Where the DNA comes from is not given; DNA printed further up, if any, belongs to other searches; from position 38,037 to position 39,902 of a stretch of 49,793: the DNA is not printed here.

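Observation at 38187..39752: Single-chain TssB-TssC sheath paralog, C-terminally truncated and separately transcribed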

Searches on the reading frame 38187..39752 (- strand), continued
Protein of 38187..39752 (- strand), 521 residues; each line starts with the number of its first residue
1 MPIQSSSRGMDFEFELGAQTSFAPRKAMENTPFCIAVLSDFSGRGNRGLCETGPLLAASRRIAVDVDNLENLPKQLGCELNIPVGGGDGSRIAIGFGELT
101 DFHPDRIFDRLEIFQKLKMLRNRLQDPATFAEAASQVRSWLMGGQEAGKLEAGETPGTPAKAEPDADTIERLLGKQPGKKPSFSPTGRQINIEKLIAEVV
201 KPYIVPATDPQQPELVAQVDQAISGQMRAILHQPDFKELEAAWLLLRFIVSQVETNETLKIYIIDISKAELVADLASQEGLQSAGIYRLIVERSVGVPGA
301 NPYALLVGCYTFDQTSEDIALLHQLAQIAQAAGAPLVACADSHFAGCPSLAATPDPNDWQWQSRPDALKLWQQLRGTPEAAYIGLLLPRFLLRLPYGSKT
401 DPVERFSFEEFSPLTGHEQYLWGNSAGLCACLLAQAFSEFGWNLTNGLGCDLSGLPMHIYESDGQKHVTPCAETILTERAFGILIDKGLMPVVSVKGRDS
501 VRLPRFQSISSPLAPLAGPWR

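Call 64: get_annotated_region(hit=H23, flank=12000)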
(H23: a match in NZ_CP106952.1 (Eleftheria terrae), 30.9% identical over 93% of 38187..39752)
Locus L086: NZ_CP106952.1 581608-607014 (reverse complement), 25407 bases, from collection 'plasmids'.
description: Eleftheria terrae strain P9846-PB plasmid unnamed1
organism: Eleftheria terrae (NCBI taxid 1597781)
taxonomy: Bacteria; Pseudomonadota; Betaproteobacteria; Burkholderiales; ; Eleftheria; Eleftheria terrae
host: -; source: soil sample,soil; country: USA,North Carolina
typing (MOB-suite, as given by PLSDB): non-mobilizable
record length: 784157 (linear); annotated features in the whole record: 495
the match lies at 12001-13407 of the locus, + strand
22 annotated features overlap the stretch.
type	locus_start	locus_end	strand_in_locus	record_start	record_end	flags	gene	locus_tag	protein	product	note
CDS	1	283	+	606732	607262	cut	-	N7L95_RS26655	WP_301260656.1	type VI secretion system tube protein Hcp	-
CDS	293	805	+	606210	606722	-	-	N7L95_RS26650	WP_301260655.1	type VI secretion system tube protein Hcp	-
CDS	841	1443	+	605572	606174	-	-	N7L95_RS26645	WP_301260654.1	type VI secretion system tube protein Hcp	-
CDS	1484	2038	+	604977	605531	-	tssE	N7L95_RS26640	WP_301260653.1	type VI secretion system baseplate subunit TssE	GO:0033103 - protein secretion by the type VI secretion system [Evidence IEA]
CDS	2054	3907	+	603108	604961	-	tssF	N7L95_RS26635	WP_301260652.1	type VI secretion system baseplate subunit TssF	GO:0033103 - protein secretion by the type VI secretion system [Evidence IEA]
CDS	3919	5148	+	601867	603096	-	tssG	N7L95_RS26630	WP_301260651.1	type VI secretion system baseplate subunit TssG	GO:0033103 - protein secretion by the type VI secretion system [Evidence IEA]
CDS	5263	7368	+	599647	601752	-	tssI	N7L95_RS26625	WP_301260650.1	type VI secretion system tip protein TssI/VgrG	GO:0033103 - protein secretion by the type VI secretion system [Evidence IEA]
CDS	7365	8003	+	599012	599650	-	-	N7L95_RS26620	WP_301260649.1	DUF4123 domain-containing protein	-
CDS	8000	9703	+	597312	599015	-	-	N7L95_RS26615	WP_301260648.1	hypothetical protein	-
CDS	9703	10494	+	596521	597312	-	-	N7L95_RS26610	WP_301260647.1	hypothetical protein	-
CDS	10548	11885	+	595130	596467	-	tssK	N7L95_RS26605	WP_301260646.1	type VI secretion system baseplate subunit TssK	GO:0033103 - protein secretion by the type VI secretion system [Evidence IEA]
CDS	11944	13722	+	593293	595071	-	-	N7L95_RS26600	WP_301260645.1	type VI secretion system contractile sheath large subunit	-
CDS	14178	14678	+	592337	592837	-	-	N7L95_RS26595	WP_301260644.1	hypothetical protein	-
CDS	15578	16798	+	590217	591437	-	-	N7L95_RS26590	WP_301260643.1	hypothetical protein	-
CDS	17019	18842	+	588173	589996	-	-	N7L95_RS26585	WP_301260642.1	hypothetical protein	-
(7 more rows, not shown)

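Call 65: get_annotated_region(hit=H14, flank=6000)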
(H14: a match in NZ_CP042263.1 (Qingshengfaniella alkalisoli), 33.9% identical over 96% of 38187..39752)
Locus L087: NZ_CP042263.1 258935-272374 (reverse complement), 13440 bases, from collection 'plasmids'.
description: Qingshengfaniella alkalisoli strain LN3S51 plasmid unnamed2, complete sequence
organism: Qingshengfaniella alkalisoli (NCBI taxid 2599296)
taxonomy: Bacteria; Pseudomonadota; Alphaproteobacteria; Rhodobacterales; Paracoccaceae; Qingshengfaniella; Qingshengfaniella alkalisoli
host: -; source: cell culture,saline soil; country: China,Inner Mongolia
typing (MOB-suite, as given by PLSDB): non-mobilizable
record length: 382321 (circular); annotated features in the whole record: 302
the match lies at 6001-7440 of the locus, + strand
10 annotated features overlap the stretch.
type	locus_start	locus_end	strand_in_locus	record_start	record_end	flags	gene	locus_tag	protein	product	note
CDS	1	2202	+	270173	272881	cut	tssH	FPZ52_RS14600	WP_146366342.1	type VI secretion system ATPase TssH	GO:0033103 - protein secretion by the type VI secretion system [Evidence IEA]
CDS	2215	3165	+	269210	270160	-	-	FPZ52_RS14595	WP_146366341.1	hypothetical protein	-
CDS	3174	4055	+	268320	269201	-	-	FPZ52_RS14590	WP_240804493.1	ion transporter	GO:0034220 - monoatomic ion transmembrane transport [Evidence IEA]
CDS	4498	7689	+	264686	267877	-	-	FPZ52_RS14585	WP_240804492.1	type VI secretion system contractile sheath large subunit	-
CDS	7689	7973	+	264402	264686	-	-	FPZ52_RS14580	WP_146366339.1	hypothetical protein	-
CDS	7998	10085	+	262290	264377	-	tssI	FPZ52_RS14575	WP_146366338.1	type VI secretion system tip protein TssI/VgrG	GO:0033103 - protein secretion by the type VI secretion system [Evidence IEA]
CDS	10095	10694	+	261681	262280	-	-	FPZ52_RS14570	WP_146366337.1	hypothetical protein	-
CDS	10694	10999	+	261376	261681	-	-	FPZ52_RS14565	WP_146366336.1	PAAR domain-containing protein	-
CDS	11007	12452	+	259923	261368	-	tagH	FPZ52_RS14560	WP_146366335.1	type VI secretion system-associated FHA domain protein TagH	GO:0033103 - protein secretion by the type VI secretion system [Evidence IEA]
CDS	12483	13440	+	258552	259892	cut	tssK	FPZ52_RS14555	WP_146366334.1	type VI secretion system baseplate subunit TssK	GO:0033103 - protein secretion by the type VI secretion system [Evidence IEA]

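Call 80: search_dna_similar(query=window:38187-39752:-, collection=plasmids, mode=protein, max_rows=45, rows=spread, max_evalue=0.00001)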
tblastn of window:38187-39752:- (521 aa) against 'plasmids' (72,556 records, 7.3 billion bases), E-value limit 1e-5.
Records with a match: 578; places in all: 690; records where one place covers at least 80% of the query: 44.
Best place of each record, by identity: <60% 578.
By first word of the organism name: Ralstonia 126; Rhizobium 94; Escherichia 74; Campylobacter 38; Cronobacter 21; Leisingera 18; Vibrio 15; Pantoea 15; Burkholderia 14; Enterobacter 13; and 56 more.
By predicted mobility (MOB-suite, as given by PLSDB): non-mobilizable 278; conjugative 164; mobilizable 136.
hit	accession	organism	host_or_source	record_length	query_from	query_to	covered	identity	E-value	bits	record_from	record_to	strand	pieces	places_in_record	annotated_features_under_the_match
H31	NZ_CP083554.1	Leisingera sp. S132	-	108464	11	520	98%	34.4%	2e-63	231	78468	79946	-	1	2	type VI secretion system contractile sheath large subunit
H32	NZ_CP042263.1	Qingshengfaniella alkalisoli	cell culture,saline soil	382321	23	520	96%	33.9%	8e-67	241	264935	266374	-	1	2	type VI secretion system contractile sheath large subunit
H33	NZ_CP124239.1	Yersinia enterocolitica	Vulpes vulpes,whole organism,intestine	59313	32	512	92%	26.7%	1e-35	149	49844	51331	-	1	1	tssC: type VI secretion system contractile sheath large subunit | tssB: type VI secretion system contractile sheath small subunit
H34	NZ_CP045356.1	Vibrio sp. THAF64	pure culture,Surface of a sandy ...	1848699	32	512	92%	25.1%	9e-26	119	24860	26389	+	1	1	none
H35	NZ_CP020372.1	Candidatus Thiodictyon syntrophicum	meromictic lake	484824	215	513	57%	35.4%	2e-33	142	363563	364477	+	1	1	tssC: type VI secretion system contractile sheath large subunit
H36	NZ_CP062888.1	Escherichia coli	Sus scrofa domesticus,feces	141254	164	512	67%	29.8%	7e-31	135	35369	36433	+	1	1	tssC: type VI secretion system contractile sheath large subunit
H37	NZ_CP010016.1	Burkholderia thailandensis 34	-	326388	189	512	62%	31.8%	2e-28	127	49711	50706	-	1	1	tssC: type VI secretion system contractile sheath large subunit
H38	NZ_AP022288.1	Escherichia coli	-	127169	175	512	65%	30.1%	3e-27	124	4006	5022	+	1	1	tssC: type VI secretion system contractile sheath large subunit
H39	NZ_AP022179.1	Escherichia coli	-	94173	167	512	66%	29.2%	4e-29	129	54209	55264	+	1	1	tssC: type VI secretion system contractile sheath large subunit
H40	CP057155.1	Escherichia coli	culture,Pooled cattle faecal samples ...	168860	167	512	66%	29.2%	7e-29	129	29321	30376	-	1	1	tssC: type VI secretion system contractile sheath large subunit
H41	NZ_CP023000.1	Rhizobium sp. 11515TR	Cell culture,agricultural soil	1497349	148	512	70%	27.4%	3e-15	87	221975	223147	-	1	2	record has no annotation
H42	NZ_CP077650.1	Escherichia coli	Homo sapiens,diarrhea from outbreaks of ...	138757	167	512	66%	28.9%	2e-28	127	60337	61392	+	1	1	tssC: type VI secretion system contractile sheath large subunit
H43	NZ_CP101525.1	Burkholderia arboris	mixed culture,soil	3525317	214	512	57%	33.1%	3e-30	133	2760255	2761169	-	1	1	none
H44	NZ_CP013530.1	Rhizobium phaseoli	Phaseolus vulgaris,Whole ...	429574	215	513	57%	33.0%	1e-28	128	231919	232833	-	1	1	tssC: type VI secretion system contractile sheath large subunit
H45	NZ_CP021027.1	Rhizobium sp. TAL182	Phaseolus vulgaris,cell culture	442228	215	513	57%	33.0%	1e-28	128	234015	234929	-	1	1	tssC: type VI secretion system contractile sheath large subunit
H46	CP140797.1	Rhizobium beringeri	Trifolium pratense,whole organism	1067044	216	512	57%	33.1%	4e-30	132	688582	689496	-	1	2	tssC: type VI secretion system contractile sheath large subunit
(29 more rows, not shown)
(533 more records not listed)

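Call 81: get_annotated_region(hit=H46, flank=5000)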
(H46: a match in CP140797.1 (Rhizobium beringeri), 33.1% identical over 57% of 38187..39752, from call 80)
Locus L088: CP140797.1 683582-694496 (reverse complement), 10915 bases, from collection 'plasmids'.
description: Rhizobium beringeri strain TP66 plasmid pRlX1, complete sequence
organism: Rhizobium beringeri (NCBI taxid 3019934)
taxonomy: Bacteria; Pseudomonadota; Alphaproteobacteria; Hyphomicrobiales; Rhizobiaceae; Rhizobium; Rhizobium beringeri
host: -; source: Trifolium pratense,whole organism; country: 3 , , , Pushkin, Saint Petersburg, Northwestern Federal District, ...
typing (MOB-suite, as given by PLSDB): conjugative; relaxase MOBQ; mating-pair formation MPF_T
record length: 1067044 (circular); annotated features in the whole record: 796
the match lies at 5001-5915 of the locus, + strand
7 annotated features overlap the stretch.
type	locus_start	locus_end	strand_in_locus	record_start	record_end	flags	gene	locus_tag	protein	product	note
CDS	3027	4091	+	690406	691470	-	tssA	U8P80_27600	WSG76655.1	type VI secretion system protein TssA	-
CDS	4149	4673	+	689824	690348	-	tssB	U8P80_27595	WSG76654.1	type VI secretion system contractile sheath small subunit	-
CDS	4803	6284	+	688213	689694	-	tssC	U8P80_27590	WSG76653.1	type VI secretion system contractile sheath large subunit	-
CDS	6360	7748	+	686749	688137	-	tssC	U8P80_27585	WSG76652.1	type VI secretion system contractile sheath large subunit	-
CDS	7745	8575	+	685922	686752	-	-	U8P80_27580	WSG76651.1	type VI secretion system accessory protein TagJ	-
CDS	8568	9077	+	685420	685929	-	tssE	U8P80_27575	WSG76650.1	type VI secretion system baseplate subunit TssE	-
CDS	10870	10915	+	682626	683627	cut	tssG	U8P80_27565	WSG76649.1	type VI secretion system baseplate subunit TssG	-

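Call 82: search_protein_families(library=pfam, proteins=[L088:6360-7748:+, L088:4803-6284:+], max_evalue=0.01)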
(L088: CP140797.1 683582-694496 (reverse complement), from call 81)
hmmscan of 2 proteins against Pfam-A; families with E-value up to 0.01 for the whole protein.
L088:6360-7748:+ (462 aa): 2 families
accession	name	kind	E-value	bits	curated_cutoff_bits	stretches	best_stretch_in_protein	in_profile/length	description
PF05943.17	VipB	-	1.1e-102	343.6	27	1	12-323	1-301/301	EvpB/VC_A0108, tail sheath N-terminal domain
PF18945.5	VipB_2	-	1.8e-38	131.6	27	1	333-442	2-111/112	EvpB/VC_A0108, tail sheath gpW/gp25-like domain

L088:4803-6284:+ (493 aa): 2 families
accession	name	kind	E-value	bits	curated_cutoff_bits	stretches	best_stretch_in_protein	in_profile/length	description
PF05943.17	VipB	-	4.1e-135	450.1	27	1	65-369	2-301/301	EvpB/VC_A0108, tail sheath N-terminal domain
PF18945.5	VipB_2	-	2.5e-47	160.2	27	1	378-489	1-112/112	EvpB/VC_A0108, tail sheath gpW/gp25-like domain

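Call 84: find_encoding_contigs(protein=P0003, flank=10000, max_places=1)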
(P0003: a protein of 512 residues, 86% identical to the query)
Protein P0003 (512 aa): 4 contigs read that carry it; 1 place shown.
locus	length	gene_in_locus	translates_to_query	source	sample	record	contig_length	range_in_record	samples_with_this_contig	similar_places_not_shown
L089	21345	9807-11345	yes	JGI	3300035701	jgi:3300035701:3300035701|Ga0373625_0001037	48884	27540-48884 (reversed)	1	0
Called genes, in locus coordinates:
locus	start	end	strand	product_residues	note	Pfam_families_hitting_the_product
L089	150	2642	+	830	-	-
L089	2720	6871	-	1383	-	PF03781:FGE-sulfatase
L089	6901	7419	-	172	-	-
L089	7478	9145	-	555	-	-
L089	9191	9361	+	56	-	-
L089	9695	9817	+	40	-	-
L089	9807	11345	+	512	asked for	PF05591:T6SS_VipA (weak), PF05943:VipB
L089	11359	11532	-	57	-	PF05488:PAAR_motif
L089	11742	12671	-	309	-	-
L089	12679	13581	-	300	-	-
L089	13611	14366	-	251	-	-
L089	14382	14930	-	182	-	PF13503:DUF4123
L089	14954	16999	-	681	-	PF05954:Phage_GPD, PF04717:Phage_base_V, PF22178:Gp5_trimer_C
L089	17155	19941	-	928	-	PF02861:Clp_N, PF13191:AAA_16 (weak), PF23569:NBD_SMAX1 (weak), PF00004:AAA, PF17871:AAA_lid_9, PF07724:AAA_2, PF07728:AAA_5, PF10431:ClpB_D2-small, +4 more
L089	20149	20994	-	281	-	-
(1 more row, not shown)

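Call 85: find_encoding_contigs(protein=P0004, flank=10000, max_places=1)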
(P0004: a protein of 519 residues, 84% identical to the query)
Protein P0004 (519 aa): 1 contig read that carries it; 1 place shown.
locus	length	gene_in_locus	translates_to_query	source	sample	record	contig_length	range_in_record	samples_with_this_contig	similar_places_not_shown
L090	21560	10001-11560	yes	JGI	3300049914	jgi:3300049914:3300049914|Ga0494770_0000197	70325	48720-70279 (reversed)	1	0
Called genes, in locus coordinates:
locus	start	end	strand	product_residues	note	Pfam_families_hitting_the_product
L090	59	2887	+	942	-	-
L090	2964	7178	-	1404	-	PF03781:FGE-sulfatase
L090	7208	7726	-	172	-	-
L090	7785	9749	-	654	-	-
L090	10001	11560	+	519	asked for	PF05591:T6SS_VipA, PF05943:VipB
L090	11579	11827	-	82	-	PF05488:PAAR_motif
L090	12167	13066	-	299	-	PF13646:HEAT_2 (weak), PF02985:HEAT (faint), PF13646:HEAT_2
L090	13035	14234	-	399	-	-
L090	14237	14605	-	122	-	PF09374:PG_binding_3 (faint), PF01471:PG_binding_1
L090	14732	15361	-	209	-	PF01471:PG_binding_1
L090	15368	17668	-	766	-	PF05954:Phage_GPD, PF04717:Phage_base_V, PF22178:Gp5_trimer_C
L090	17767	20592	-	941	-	PF02861:Clp_N, PF00004:AAA, PF13191:AAA_16 (weak), PF23569:NBD_SMAX1 (weak), PF17871:AAA_lid_9, PF07724:AAA_2, PF07728:AAA_5, PF10431:ClpB_D2-small, +5 more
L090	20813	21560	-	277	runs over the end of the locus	-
